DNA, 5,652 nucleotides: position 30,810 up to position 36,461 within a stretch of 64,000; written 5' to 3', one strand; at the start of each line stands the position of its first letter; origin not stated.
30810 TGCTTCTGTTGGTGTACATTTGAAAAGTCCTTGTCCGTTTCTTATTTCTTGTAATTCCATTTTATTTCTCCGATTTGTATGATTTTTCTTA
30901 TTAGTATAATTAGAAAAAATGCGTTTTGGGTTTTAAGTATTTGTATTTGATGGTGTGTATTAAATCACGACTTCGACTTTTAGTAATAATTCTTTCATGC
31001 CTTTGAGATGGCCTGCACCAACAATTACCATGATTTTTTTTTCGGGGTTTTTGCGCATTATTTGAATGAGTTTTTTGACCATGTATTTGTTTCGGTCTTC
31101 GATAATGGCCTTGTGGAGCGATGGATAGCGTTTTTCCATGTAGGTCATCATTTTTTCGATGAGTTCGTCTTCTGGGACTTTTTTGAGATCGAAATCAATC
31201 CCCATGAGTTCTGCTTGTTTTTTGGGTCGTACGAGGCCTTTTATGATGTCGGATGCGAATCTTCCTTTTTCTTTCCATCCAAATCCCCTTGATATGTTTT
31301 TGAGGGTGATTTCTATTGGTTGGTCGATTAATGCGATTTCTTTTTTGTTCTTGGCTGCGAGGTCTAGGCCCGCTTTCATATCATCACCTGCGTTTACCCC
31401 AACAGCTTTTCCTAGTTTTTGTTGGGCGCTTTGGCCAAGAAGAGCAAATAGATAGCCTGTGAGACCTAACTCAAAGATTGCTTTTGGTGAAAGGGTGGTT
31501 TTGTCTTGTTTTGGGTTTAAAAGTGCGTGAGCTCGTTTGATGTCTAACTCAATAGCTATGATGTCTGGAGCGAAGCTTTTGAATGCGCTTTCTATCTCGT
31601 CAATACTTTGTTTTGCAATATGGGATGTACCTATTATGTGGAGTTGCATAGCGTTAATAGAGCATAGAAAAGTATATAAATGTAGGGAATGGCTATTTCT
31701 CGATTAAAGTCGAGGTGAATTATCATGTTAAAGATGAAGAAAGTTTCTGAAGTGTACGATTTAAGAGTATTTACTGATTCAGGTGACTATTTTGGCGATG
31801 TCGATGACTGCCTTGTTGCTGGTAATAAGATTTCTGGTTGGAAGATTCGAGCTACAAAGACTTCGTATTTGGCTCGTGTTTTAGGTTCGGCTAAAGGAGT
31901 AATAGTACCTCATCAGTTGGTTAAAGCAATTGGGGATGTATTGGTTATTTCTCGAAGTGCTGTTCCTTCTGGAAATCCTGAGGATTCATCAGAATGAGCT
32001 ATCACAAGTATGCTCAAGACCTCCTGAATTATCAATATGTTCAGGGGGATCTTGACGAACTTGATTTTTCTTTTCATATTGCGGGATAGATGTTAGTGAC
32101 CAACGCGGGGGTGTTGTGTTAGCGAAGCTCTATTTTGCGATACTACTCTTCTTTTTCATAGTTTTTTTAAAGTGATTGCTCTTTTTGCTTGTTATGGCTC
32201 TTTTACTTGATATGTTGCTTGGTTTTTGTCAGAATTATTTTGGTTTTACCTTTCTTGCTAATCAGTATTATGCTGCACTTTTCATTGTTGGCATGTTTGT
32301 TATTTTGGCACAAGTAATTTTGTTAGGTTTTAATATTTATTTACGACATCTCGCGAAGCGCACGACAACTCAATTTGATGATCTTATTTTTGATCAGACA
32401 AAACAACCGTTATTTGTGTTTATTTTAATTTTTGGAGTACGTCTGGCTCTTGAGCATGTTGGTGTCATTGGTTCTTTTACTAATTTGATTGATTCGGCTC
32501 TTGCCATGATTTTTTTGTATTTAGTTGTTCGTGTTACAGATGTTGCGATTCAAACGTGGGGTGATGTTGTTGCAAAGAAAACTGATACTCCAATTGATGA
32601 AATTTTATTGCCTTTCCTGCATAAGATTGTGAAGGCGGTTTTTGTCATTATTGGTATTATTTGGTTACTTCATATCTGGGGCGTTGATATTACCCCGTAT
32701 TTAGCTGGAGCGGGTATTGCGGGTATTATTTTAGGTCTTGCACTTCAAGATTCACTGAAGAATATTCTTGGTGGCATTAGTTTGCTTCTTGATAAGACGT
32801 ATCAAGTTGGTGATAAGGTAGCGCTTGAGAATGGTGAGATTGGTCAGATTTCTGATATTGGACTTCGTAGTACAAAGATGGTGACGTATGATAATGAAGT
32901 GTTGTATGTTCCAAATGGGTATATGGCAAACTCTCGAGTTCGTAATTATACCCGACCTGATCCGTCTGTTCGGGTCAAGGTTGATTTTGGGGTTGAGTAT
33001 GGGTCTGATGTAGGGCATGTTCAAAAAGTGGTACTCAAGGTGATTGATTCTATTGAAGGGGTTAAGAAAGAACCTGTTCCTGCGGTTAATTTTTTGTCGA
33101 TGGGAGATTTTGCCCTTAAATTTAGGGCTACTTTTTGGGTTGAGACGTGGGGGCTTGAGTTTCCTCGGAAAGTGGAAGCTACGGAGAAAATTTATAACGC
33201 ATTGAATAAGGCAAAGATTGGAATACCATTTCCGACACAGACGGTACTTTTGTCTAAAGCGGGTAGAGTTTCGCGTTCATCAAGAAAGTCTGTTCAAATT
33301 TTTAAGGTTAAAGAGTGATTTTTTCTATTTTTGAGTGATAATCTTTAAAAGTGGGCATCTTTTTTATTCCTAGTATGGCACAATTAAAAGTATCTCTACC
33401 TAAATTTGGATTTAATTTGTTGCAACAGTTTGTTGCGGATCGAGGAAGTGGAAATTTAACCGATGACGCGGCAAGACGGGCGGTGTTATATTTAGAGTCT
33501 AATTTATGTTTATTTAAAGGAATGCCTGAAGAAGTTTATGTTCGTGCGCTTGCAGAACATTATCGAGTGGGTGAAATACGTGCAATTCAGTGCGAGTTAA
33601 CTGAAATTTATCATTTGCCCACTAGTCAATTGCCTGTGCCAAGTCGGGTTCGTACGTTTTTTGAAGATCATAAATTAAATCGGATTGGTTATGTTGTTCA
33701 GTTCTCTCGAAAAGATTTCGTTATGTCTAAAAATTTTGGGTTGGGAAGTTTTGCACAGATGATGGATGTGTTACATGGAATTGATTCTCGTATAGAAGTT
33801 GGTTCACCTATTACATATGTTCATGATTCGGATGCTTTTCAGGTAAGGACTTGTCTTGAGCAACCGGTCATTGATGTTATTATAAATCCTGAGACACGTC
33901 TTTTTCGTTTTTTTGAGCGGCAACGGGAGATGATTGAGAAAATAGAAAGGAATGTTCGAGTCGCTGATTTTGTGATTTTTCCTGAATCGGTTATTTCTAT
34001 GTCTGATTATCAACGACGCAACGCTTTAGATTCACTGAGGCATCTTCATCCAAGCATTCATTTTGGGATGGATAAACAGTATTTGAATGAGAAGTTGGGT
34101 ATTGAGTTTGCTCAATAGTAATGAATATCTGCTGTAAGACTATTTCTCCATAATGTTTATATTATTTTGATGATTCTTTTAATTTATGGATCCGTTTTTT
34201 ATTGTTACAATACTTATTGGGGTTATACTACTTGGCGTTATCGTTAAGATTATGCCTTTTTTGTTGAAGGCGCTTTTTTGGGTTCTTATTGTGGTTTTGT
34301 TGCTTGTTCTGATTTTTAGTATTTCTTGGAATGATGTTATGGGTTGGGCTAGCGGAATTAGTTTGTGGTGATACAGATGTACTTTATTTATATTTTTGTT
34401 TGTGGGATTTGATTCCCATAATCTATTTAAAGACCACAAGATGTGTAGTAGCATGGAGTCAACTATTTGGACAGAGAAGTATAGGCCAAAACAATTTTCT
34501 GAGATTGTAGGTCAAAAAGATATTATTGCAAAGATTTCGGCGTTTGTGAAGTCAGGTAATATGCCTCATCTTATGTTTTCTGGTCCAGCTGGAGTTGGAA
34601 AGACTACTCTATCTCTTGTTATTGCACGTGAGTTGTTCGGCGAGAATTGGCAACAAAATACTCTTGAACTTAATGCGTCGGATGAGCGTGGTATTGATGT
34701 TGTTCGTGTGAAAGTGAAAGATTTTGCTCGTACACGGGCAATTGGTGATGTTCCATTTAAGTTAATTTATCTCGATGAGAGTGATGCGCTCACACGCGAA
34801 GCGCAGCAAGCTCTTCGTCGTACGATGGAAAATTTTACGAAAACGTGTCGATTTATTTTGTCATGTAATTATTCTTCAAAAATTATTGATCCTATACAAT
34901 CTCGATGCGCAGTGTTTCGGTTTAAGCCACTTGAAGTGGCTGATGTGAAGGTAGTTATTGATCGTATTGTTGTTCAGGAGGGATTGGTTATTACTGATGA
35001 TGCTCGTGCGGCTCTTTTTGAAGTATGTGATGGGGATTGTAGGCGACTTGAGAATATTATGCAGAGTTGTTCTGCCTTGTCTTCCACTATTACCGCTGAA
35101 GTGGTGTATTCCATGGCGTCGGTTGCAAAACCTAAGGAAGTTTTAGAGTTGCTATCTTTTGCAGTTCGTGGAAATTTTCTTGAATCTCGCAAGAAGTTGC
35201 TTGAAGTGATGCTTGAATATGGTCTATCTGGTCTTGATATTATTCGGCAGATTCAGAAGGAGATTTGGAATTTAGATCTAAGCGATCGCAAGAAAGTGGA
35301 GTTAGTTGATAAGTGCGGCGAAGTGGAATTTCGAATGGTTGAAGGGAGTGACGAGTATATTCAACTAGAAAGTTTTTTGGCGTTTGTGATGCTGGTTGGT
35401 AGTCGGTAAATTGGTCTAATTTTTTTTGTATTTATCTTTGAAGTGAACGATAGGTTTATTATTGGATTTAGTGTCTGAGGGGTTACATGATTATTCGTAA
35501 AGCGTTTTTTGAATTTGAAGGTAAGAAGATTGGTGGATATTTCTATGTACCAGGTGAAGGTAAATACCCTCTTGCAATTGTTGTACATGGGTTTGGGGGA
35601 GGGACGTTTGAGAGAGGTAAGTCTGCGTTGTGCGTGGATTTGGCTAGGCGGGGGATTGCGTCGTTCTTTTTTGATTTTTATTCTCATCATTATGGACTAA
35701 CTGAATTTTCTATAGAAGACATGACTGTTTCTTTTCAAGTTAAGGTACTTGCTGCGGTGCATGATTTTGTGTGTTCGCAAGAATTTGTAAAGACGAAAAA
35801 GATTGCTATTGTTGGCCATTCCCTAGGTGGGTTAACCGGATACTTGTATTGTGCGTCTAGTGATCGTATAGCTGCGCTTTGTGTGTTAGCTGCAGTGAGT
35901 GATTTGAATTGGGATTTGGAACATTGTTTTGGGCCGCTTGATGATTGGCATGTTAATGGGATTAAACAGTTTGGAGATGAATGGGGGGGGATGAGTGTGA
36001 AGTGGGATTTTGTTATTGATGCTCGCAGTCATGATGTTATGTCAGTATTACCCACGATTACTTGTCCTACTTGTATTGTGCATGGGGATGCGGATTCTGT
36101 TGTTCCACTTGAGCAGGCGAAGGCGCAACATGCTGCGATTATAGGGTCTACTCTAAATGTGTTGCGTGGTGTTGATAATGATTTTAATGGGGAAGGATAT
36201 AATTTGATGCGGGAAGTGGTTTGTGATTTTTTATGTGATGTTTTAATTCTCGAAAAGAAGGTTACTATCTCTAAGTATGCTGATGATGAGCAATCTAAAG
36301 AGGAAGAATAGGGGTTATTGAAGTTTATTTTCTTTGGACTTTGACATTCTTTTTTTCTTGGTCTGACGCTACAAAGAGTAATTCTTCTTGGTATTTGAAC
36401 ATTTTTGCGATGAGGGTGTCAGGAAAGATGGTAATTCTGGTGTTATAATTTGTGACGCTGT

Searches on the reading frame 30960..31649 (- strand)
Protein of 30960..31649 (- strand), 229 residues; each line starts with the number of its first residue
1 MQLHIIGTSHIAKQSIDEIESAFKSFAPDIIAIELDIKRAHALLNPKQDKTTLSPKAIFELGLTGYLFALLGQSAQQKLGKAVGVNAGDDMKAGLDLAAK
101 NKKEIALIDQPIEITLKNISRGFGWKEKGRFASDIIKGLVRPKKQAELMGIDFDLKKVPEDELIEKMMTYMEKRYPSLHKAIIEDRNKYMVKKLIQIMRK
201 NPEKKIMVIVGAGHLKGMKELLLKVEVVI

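Call 57: search_protein_families(library=pfam, proteins=[window:30960-31649:-], max_evalue=0.001)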
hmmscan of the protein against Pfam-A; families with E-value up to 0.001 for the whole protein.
window:30960-31649:- (229 aa): 2 families
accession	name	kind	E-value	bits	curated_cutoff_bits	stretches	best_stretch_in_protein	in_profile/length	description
PF01963.22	TraB_PrgY_gumN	-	9.4e-25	88.4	26.8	1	3-222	12-251/263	TraB/PrgY/gumN family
PF18950.5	DUF5694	-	0.00016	22.6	27.5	1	185-222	134-170/185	Family of unknown function (DUF5694)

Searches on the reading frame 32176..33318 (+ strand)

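Call 19: search_protein_families(library=pfam, proteins=[window:32176-33318:+], max_evalue=0.001)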
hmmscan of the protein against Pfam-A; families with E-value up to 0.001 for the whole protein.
window:32176-33318:+ (380 aa): 3 families
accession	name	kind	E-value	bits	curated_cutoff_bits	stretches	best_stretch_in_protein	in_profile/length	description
PF00924.24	MS_channel_2nd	-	6.4e-16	58.7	20.2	1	192-260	1-68/68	Mechanosensitive ion channel, beta-domain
PF21082.3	MS_channel_3rd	-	1.5e-13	51.4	21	1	267-350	1-88/88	Mechanosensitive ion channel MscS, C-terminal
PF21088.3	MS_channel_1st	-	0.00012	22.4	23.1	1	150-191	1-42/42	Mechanosensitive ion channel, transmembrane helices 2/3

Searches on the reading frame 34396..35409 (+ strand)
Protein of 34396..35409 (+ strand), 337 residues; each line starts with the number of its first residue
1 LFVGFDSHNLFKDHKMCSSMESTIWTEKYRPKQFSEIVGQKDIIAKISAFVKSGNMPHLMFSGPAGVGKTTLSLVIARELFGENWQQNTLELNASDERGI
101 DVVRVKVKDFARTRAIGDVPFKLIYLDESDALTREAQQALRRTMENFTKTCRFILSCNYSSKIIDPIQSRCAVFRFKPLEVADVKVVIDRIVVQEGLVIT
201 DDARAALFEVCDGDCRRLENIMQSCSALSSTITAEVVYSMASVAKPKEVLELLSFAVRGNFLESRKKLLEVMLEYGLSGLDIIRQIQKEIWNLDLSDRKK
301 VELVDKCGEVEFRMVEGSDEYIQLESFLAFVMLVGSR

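Call 19: search_protein_families(library=pfam, proteins=[window:34396-35409:+], max_evalue=0.001)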
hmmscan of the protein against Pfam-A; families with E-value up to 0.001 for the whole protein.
window:34396-35409:+ (337 aa): 6 families
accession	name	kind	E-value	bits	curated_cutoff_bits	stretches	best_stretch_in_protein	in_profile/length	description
PF08542.16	Rep_fac_C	-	1.2e-20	74.1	23.6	1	245-329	2-87/88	Replication factor C C-terminal domain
PF00004.35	AAA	-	1.6e-13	51.6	21.2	1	59-178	1-130/131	ATPase family associated with various cellular activities (AAA)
PF13177.12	DNA_pol3_delta2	-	1.6e-11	44.9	27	1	40-179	2-160/161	DNA polymerase III, delta subunit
PF05496.18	RuvB_N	-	2e-09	37.9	27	1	30-83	2-60/159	Holliday junction DNA helicase RuvB P-loop domain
PF03215.21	Rad17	-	4.4e-05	23.9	23.8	1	22-88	6-76/186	Rad17 P-loop domain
PF13173.12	AAA_14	-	0.0001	22.8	27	1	59-172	5-116/129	AAA domain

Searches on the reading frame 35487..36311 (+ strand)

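Call 57: search_protein_families(library=pfam, proteins=[window:35487-36311:+], max_evalue=0.001)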
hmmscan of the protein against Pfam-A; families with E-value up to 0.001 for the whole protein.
window:35487-36311:+ (274 aa): 8 families
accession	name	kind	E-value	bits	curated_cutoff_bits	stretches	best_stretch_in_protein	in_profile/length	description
PF12146.15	Hydrolase_4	-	1.7e-08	34.5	27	1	31-143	8-116/239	Serine aminopeptidase, S33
PF12697.13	Abhydrolase_6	-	2.9e-08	35.1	26.3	1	31-160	2-113/217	Alpha/beta hydrolase family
PF00326.27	Peptidase_S9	-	6.1e-08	32.9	22.6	1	89-218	49-170/213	Prolyl oligopeptidase family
PF00561.26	Abhydrolase_1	-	2.1e-07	31.3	25.8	1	31-140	4-103/245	alpha/beta hydrolase fold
PF01738.24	DLH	-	1.6e-05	25.1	21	1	16-130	2-123/217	Dienelactone hydrolase family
PF03403.19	PAF-AH_p_II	-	2.5e-05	23.5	20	0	23-57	97-128/372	Platelet-activating factor acetylhydrolase, isoform II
PF20434.5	BD-FAE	-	3.3e-05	23.9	26.8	0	192-215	189-212/215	BD-FAE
PF20408.4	Abhydrolase_11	-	5.8e-05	23.4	27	0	31-133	6-104/193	Alpha/beta hydrolase domain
